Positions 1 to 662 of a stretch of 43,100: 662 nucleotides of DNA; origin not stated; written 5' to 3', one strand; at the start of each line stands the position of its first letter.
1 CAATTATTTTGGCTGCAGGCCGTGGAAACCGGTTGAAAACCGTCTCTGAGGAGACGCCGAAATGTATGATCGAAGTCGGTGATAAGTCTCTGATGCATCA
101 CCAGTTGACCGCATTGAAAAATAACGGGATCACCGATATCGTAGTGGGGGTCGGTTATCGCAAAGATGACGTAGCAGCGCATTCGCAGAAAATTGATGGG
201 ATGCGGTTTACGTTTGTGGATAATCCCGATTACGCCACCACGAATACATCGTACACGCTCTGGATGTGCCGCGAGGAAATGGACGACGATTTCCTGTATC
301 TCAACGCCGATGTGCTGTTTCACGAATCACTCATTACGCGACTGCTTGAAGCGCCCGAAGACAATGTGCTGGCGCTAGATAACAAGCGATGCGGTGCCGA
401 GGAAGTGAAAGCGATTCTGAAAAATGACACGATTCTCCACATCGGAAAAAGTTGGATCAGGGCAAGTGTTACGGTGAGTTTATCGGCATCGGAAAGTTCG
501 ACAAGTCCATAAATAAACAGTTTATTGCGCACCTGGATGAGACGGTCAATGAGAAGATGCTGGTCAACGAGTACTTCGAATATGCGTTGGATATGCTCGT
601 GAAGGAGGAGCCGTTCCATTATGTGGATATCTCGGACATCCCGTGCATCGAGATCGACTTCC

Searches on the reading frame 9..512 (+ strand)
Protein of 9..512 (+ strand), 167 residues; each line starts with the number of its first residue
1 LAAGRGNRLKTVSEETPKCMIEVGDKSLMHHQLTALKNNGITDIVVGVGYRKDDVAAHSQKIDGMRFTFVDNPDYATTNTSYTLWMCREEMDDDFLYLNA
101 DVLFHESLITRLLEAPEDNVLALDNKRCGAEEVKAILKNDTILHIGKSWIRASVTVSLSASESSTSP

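Call 3: search_protein_families(library=pfam, proteins=[window:9-512:+], max_evalue=0.001)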
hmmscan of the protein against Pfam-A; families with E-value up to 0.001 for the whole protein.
window:9-512:+ (167 aa): 2 families
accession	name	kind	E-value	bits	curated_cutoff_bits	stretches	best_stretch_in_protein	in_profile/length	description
PF12804.13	NTP_transf_3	-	1e-09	39.2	27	1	1-118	4-116/160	MobA-like NTP transferase domain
PF00483.29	NTP_transferase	-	1.1e-09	38.7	21.2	1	1-108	5-117/245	Nucleotidyl transferase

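Call 5: search_protein_families(library=ncbifam, proteins=[window:9-512:+], max_evalue=0.00001)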
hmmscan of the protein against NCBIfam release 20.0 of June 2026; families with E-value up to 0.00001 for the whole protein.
window:9-512:+ (167 aa): 16 families
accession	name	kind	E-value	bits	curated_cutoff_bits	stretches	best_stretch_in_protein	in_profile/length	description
TIGR03992.1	Arch_glmU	subfamily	3.1e-20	72.4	292.1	1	1-125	6-130/393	bifunctional sugar-1-phosphate nucleotidylyltransferase/acetyltransferase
NF041313.1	UDPGP_AglF_Halo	equivalog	2.4e-17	63.2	400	1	1-110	6-114/234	UTP--glucose-1-phosphate uridylyltransferase AglF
NF045761.1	NAMPUrTaseMurU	equivalog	2.5e-12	47.2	250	1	1-104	6-110/226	N-acetylmuramate alpha-1-phosphate uridylyltransferase MurU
NF041135.1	IPPtranDIPPsyn_Thcocales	equivalog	1.9e-11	43.6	580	1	1-148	6-148/419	bifunctional L-myo-inositol-1-phosphate cytidylyltransferase/CDP-L-myo-inositol myo-inositolphosphotransferase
NF041173.1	Sug_nt_acttase_Thmprot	equivalog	2.1e-09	36.8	600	1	1-125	6-129/405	bifunctional sugar-1-phosphate nucleotidylyltransferase/acetyltransferase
NF010933.0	PRK14353.1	equivalog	9.4e-09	34.4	505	1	1-114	11-122/453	bifunctional UDP-N-acetylglucosamine diphosphorylase/glucosamine-1-phosphate N-acetyltransferase GlmU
NF045697.1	MurNAcPUrMurU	equivalog_domain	1.4e-08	34.4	370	1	1-71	3-74/229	N-acetylmuramate alpha-1-phosphate uridylyltransferase MurU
NF049965.1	GlMnHpPGnyltfHddC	equivalog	1.5e-08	34.5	300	1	2-113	7-117/221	D-glycero-D-manno-heptose 1-phosphate guanosyltransferase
NF052502.1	man1P_GTase_Rv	exception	6.7e-08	31.8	440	1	3-106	8-112/352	mannose-1-phosphate guanylyltransferase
TIGR02623.1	G1P_cyt_trans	equivalog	6.8e-08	32.3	300.25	1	1-52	6-57/255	glucose-1-phosphate cytidylyltransferase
NF010940.0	PRK14360.1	equivalog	9.1e-08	31.1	602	1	1-115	7-118/452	bifunctional UDP-N-acetylglucosamine diphosphorylase/glucosamine-1-phosphate N-acetyltransferase GlmU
TIGR01173.1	glmU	equivalog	1.8e-07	30.4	366.85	1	1-121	6-122/452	bifunctional UDP-N-acetylglucosamine diphosphorylase/glucosamine-1-phosphate N-acetyltransferase GlmU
TIGR01208.1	rmlA_long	equivalog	2.8e-07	29.8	320.25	1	2-108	6-114/353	glucose-1-phosphate thymidylyltransferase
NF010932.0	PRK14352.1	equivalog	4.8e-07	28.8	611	1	1-115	12-125/488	bifunctional UDP-N-acetylglucosamine diphosphorylase/glucosamine-1-phosphate N-acetyltransferase GlmU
NF045665.1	NTPtran_DVU1551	equivalog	9e-07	28.2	315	1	1-77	6-74/359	DVU_1551 family NTP transferase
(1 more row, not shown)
